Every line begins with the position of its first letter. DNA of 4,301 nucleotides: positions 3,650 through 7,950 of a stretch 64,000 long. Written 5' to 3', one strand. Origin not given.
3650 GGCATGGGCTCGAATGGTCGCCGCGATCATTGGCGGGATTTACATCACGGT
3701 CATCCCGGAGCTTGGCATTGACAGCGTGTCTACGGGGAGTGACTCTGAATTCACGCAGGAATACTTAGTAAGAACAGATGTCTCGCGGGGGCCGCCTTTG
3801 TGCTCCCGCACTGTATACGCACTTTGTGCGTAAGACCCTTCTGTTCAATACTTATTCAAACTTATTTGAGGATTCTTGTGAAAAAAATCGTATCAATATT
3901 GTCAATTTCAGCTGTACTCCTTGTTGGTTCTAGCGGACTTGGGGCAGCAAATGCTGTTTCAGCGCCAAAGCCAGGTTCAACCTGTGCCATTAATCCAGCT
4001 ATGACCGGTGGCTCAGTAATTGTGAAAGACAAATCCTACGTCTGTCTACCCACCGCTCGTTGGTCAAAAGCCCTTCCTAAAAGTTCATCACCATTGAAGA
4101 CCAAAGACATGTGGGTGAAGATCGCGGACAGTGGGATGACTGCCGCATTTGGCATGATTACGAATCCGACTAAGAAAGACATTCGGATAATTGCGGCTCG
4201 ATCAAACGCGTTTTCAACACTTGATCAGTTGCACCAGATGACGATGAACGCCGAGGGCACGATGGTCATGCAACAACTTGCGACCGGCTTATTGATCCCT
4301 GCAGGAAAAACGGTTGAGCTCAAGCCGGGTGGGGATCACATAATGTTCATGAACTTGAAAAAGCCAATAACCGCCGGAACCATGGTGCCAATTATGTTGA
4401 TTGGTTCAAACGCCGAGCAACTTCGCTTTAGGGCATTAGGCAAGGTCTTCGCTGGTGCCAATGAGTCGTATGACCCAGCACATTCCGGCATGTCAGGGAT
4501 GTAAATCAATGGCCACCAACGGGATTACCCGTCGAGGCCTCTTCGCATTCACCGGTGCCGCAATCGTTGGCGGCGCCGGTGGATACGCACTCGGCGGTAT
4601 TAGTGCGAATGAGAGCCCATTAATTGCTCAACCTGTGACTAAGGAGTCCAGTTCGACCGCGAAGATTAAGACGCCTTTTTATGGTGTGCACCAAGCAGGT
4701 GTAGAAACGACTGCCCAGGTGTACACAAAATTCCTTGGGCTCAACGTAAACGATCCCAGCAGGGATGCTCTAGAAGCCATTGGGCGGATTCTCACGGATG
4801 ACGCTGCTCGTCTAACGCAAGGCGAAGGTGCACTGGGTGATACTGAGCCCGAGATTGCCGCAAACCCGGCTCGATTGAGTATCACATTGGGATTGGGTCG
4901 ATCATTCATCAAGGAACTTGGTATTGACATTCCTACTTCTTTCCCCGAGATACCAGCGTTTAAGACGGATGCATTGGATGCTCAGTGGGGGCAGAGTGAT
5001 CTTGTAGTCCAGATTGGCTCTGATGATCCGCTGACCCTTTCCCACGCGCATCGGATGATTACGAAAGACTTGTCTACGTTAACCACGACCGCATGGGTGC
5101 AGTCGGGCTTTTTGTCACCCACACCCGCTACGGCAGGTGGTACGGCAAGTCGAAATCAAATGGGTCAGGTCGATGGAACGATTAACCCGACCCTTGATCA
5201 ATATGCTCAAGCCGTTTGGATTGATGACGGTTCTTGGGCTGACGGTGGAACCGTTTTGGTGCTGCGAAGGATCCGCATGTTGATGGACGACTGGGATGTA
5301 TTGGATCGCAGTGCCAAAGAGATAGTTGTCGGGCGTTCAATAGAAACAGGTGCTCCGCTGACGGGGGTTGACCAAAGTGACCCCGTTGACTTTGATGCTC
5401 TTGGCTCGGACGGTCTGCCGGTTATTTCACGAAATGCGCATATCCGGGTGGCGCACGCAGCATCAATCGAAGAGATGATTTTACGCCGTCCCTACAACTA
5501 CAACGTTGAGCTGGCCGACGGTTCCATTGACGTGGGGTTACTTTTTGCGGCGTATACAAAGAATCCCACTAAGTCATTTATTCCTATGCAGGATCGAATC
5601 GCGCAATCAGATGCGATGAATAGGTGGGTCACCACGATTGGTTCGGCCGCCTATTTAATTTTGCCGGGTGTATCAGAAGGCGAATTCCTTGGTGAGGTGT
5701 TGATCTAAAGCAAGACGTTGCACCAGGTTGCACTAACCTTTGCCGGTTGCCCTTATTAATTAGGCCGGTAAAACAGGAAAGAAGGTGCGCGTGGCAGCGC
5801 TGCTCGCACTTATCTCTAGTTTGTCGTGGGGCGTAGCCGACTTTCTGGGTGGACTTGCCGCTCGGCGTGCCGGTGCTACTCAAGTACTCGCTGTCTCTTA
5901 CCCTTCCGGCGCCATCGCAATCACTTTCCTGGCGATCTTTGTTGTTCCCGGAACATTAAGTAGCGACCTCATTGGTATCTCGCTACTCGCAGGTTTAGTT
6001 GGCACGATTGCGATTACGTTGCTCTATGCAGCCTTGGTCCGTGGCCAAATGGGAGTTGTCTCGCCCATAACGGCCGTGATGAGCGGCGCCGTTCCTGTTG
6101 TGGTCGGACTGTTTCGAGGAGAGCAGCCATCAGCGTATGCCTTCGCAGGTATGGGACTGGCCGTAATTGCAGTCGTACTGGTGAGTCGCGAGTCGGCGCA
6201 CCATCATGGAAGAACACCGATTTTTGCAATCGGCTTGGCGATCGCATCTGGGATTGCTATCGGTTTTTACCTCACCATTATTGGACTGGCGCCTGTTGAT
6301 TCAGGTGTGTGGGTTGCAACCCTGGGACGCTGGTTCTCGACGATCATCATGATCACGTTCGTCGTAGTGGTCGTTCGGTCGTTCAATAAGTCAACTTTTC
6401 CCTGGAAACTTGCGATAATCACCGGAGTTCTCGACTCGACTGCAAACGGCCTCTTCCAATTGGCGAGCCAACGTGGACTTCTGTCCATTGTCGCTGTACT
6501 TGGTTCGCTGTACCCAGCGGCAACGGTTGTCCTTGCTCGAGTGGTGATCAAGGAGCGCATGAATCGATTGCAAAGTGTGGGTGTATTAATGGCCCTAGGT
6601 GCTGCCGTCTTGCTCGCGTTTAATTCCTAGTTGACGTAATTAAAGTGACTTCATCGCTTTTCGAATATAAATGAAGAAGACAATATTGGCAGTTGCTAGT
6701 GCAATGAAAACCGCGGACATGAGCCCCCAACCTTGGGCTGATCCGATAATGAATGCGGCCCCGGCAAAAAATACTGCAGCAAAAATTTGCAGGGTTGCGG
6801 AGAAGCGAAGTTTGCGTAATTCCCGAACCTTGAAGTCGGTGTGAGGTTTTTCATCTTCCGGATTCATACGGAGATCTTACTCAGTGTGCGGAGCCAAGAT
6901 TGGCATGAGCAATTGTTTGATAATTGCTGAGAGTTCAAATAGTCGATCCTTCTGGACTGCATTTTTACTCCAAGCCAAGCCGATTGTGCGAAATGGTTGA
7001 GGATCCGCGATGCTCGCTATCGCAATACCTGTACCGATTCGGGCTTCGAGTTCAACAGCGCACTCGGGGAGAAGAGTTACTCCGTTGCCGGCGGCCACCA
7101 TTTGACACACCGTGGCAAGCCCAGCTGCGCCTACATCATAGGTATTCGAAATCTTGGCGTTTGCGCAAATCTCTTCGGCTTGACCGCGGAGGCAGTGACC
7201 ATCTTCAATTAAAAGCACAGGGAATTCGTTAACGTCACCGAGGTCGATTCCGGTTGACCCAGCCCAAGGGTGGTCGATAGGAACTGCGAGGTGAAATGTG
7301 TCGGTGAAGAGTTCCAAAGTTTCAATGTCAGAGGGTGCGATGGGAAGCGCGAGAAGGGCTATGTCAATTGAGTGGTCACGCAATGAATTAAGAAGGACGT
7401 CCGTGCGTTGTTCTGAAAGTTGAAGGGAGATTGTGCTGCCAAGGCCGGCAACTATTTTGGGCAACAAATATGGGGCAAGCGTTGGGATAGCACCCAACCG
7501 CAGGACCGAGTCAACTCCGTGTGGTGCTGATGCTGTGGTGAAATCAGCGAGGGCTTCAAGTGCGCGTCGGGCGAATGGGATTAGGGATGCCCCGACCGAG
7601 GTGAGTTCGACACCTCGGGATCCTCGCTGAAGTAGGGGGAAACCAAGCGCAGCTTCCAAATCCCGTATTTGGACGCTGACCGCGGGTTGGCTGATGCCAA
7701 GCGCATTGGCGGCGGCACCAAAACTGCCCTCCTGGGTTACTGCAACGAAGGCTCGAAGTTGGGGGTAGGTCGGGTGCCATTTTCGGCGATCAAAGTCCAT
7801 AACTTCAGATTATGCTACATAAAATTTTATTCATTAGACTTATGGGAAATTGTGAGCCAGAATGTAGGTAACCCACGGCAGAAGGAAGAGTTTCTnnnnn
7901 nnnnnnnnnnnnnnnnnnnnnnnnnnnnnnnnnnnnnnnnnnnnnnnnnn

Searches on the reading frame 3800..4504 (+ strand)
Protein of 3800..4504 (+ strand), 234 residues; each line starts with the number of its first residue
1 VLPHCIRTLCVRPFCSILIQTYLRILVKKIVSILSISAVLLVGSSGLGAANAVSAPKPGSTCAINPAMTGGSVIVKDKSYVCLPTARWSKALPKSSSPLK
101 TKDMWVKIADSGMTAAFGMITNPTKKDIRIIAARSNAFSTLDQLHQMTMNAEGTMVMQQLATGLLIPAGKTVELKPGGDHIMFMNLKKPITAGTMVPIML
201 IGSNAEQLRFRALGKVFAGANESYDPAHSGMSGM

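Call 10: search_protein_families(library=pfam, proteins=[window:3800-4504:+], max_evalue=0.01)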
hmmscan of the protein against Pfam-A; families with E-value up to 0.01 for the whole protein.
window:3800-4504:+ (234 aa): 1 family
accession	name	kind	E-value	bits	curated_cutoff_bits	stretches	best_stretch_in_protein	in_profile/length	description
PF04314.18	PCuAC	-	5.3e-28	97.5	29.4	1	102-208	2-107/109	Copper chaperone PCu(A)C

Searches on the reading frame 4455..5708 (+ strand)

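Call 10: search_protein_families(library=pfam, proteins=[window:4455-5708:+], max_evalue=0.01)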
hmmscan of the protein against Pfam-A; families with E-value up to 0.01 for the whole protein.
window:4455-5708:+ (417 aa): 2 families
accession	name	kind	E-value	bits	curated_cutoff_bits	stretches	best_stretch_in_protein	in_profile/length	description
PF20628.3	Dyp_perox_C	-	3.9e-33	115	20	1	232-406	2-165/166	Dyp-type peroxidase, C-terminal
PF04261.18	Dyp_perox_N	-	2e-20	73.7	20.4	1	80-219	1-145/146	Dyp-type peroxidase, N-terminal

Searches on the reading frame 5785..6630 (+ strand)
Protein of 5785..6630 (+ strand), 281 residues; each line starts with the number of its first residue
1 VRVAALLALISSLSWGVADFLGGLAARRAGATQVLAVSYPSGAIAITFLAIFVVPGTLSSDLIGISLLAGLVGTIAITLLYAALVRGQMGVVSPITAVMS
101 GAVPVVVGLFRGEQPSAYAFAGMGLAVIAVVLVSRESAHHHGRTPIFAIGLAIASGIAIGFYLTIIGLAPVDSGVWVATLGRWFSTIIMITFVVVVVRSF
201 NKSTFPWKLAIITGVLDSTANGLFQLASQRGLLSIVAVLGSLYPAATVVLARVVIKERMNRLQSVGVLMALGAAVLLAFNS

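Call 10: search_protein_families(library=pfam, proteins=[window:5785-6630:+], max_evalue=0.01)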
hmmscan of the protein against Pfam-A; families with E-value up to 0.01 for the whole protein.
window:5785-6630:+ (281 aa): 1 family
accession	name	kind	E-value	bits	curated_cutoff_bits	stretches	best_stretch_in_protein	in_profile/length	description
PF00892.27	EamA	-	1.8e-18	67.6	28.2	2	4-134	3-134/135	EamA-like transporter family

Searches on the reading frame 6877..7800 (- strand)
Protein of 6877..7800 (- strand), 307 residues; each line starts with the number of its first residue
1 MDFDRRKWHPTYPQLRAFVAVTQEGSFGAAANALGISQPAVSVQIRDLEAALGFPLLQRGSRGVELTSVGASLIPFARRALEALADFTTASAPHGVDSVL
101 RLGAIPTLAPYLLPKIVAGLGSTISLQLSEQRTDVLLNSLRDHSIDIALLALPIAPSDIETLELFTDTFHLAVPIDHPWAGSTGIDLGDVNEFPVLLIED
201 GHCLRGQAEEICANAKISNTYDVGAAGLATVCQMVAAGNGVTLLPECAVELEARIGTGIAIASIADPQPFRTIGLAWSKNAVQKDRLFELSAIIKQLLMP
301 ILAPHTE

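Call 10: search_protein_families(library=pfam, proteins=[window:6877-7800:-], max_evalue=0.01)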
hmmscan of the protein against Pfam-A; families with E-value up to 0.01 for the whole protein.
window:6877-7800:- (307 aa): 2 families
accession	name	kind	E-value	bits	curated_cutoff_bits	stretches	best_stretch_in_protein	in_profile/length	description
PF03466.25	LysR_substrate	-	6.3e-37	127.4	28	1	96-293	4-203/209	LysR substrate binding domain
PF00126.33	HTH_1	-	2.1e-22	79.3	26.6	1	14-70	3-59/60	Bacterial regulatory helix-turn-helix protein, lysR family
